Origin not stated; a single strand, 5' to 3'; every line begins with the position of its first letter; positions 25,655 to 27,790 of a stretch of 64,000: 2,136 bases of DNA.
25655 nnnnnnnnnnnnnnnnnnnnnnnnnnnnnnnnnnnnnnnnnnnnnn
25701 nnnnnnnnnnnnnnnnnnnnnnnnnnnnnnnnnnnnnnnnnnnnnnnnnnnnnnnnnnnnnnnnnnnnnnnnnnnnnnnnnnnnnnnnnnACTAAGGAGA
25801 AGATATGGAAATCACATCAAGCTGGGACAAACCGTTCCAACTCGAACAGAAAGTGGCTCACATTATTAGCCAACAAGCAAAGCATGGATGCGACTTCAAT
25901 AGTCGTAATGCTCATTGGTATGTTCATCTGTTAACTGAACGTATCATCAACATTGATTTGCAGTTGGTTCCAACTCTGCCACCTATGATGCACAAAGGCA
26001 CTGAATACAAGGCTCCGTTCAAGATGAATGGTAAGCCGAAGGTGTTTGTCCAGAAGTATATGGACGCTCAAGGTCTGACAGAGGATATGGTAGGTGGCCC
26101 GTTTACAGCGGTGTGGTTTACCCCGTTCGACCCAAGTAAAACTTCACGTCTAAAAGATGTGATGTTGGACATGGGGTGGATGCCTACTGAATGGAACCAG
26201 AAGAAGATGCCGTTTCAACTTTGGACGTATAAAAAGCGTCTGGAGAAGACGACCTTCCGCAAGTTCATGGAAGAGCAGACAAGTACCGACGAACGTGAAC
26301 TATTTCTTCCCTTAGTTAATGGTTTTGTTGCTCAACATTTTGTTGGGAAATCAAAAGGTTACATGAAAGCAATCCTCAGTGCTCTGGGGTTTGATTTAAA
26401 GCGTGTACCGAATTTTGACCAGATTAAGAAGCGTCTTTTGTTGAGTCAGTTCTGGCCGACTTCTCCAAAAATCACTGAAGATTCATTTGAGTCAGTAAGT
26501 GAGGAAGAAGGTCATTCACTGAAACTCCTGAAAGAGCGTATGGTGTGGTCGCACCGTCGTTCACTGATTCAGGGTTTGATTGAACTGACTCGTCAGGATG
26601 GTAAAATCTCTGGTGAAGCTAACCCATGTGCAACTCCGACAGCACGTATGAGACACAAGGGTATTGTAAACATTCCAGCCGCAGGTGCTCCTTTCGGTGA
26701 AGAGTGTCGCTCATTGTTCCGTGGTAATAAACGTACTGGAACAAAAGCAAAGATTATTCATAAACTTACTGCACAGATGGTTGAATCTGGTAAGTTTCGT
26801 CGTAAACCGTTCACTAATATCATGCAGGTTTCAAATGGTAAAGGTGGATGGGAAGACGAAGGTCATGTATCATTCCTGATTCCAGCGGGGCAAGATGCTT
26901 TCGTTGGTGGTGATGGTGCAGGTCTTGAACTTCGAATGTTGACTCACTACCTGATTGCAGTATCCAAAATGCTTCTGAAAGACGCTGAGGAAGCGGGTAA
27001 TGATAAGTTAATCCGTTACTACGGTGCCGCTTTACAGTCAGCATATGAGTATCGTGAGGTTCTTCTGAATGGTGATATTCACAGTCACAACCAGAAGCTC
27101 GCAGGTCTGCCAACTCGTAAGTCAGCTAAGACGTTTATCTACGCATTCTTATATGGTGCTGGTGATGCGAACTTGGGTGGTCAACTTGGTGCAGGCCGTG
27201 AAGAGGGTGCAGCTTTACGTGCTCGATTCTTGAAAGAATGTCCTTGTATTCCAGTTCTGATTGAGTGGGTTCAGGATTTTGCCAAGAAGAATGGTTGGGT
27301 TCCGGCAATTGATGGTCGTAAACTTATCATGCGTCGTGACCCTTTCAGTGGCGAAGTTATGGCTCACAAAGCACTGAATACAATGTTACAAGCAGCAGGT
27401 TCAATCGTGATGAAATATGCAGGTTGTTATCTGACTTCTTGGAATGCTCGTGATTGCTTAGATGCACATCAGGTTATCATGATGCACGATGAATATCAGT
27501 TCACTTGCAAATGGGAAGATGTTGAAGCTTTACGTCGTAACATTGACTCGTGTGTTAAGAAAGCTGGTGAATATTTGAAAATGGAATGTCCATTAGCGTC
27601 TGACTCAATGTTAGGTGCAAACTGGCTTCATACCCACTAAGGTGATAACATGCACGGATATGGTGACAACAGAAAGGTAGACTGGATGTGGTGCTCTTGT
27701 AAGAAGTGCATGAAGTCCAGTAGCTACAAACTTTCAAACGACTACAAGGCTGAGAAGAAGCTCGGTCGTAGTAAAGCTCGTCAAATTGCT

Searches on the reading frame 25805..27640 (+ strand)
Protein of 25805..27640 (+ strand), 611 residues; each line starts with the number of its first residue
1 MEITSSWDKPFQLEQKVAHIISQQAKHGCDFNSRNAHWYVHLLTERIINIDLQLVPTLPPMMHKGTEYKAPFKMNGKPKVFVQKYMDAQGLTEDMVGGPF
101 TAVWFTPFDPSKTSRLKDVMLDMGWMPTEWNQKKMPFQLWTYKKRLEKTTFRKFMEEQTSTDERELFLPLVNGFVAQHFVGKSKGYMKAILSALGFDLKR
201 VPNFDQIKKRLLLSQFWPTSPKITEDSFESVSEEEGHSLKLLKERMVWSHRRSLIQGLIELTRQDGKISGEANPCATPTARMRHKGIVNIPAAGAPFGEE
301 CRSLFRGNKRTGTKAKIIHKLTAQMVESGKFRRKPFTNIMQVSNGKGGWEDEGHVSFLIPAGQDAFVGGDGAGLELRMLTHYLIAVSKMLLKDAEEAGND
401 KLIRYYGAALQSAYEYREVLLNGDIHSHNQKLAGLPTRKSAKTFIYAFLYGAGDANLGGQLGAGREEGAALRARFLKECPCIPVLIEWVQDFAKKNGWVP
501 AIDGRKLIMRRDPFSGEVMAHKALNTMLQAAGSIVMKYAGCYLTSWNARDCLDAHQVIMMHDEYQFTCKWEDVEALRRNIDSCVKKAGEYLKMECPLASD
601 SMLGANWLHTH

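Call 11: search_protein_families(library=pfam, proteins=[window:25805-27640:+], max_evalue=0.01)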
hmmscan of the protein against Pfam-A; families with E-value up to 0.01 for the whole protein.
window:25805-27640:+ (611 aa): 1 family
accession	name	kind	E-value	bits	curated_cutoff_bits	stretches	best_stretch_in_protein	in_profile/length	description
PF00476.26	DNA_pol_A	-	9.7e-24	84.4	34.3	1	436-608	205-380/381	DNA polymerase family A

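Call 12: search_protein_families(library=phrogs, proteins=[window:25805-27640:+], max_evalue=0.001)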
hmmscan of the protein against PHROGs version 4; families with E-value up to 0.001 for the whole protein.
window:25805-27640:+ (611 aa): 7 families
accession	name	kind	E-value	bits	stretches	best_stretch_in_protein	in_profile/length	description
phrog_17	-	DNA, RNA and nucleotide metabolism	1.9e-79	269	1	8-610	834-1233/1445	DNA polymerase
phrog_15971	-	DNA, RNA and nucleotide metabolism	7.8e-53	180.9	2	415-611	190-376/376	DNA polymerase I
phrog_24147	-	DNA, RNA and nucleotide metabolism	8e-27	94.4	1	519-611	1-93/93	DNA polymerase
phrog_6375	-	DNA, RNA and nucleotide metabolism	5.4e-26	92.8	2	449-574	1-139/204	DNA polymerase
phrog_8888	-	DNA, RNA and nucleotide metabolism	4.8e-07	31.1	1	400-566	22-190/295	DNA polymerase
phrog_2573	-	DNA, RNA and nucleotide metabolism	5.1e-06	26.9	1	436-606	84-273/336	DNA polymerase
phrog_5995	-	DNA, RNA and nucleotide metabolism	4.8e-05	24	1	448-587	4-147/236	DNA polymerase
